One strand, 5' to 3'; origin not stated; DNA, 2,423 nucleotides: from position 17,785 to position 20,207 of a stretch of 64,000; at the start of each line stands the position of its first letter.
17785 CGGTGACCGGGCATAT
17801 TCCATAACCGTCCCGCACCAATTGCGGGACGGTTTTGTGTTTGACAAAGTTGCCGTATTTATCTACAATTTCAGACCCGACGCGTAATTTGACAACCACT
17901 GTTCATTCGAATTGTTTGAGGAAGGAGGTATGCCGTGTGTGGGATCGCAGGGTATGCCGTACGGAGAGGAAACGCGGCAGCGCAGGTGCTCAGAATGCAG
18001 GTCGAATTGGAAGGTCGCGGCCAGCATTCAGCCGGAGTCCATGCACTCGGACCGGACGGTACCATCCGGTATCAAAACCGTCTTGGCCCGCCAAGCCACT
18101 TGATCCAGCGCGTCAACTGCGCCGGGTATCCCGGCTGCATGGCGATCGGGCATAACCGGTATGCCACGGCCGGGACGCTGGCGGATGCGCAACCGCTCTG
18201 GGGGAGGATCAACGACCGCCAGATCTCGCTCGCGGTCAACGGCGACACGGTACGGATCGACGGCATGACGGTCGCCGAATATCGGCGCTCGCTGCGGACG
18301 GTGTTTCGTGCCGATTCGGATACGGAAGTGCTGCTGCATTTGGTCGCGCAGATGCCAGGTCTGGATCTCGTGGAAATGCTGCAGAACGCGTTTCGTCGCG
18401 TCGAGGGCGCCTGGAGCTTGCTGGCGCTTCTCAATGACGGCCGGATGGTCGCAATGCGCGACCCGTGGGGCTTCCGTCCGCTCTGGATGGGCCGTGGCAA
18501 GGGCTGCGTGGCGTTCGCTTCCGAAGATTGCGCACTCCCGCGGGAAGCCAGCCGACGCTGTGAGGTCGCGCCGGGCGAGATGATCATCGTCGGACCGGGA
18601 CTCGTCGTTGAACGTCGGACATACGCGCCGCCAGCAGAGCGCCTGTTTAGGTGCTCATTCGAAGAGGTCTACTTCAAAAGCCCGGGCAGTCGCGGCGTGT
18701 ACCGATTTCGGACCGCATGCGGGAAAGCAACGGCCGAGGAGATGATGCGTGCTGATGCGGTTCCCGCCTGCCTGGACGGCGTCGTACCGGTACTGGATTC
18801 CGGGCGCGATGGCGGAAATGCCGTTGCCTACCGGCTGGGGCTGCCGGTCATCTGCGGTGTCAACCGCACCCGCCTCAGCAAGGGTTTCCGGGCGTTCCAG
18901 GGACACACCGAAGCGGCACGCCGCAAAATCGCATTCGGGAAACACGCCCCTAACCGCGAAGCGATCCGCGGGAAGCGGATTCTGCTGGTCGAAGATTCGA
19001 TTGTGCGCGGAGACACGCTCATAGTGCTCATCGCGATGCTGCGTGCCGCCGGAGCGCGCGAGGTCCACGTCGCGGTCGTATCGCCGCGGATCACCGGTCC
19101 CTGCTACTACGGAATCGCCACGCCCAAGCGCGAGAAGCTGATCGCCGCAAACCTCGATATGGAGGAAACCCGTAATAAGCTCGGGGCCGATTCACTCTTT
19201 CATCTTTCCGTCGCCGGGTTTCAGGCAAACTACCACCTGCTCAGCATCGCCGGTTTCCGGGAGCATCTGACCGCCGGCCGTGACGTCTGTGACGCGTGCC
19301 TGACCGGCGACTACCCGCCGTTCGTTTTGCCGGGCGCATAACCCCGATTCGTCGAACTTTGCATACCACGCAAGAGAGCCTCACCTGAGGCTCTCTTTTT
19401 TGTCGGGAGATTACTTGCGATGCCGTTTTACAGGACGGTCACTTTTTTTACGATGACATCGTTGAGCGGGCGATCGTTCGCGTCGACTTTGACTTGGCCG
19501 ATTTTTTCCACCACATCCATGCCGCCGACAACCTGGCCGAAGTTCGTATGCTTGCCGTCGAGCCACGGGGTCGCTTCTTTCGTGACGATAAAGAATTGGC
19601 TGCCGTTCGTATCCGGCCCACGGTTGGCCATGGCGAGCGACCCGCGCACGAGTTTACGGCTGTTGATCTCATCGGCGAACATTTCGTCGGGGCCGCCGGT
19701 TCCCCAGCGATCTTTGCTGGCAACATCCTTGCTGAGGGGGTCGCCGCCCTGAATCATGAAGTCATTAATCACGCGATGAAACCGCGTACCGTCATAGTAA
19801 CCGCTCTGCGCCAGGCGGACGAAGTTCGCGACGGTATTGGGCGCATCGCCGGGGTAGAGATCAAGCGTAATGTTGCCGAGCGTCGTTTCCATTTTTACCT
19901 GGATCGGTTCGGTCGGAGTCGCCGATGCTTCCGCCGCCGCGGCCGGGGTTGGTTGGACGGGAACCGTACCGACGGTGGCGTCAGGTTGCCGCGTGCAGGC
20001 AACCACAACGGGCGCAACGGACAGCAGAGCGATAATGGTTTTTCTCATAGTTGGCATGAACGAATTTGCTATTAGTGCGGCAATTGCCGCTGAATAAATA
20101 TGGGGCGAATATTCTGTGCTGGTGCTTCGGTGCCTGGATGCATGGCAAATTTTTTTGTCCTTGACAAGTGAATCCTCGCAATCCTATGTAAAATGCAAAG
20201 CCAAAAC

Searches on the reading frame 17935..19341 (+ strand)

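Call 51: search_protein_families(library=pfam, proteins=[window:17935-19341:+], max_evalue=0.001)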
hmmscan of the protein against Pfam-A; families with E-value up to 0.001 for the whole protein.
window:17935-19341:+ (468 aa): 3 families
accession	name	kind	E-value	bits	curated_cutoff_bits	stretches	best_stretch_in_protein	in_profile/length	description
PF13522.11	GATase_6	-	9.6e-16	58.4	27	1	68-197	11-130/130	Glutamine amidotransferase domain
PF13537.11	GATase_7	-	1.2e-14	54.8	25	1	73-201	1-121/123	Glutamine amidotransferase domain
PF00156.33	Pribosyltran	-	1.3e-07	31.5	26.3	1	283-382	33-123/158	Phosphoribosyl transferase domain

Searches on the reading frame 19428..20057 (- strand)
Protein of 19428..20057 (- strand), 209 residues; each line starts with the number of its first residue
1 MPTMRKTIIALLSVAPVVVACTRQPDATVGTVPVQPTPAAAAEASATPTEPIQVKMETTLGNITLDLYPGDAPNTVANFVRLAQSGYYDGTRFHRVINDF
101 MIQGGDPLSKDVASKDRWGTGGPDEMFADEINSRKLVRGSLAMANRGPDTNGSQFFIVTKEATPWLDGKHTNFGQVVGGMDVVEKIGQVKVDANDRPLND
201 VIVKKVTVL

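Call 51: search_protein_families(library=pfam, proteins=[window:19428-20057:-], max_evalue=0.001)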
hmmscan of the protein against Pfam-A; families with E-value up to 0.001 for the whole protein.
window:19428-20057:- (209 aa): 1 family
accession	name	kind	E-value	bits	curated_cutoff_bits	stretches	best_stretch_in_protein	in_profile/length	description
PF00160.26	Pro_isomerase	-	2.4e-54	184.3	21.7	1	54-208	2-159/159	Cyclophilin type peptidyl-prolyl cis-trans isomerase/CLD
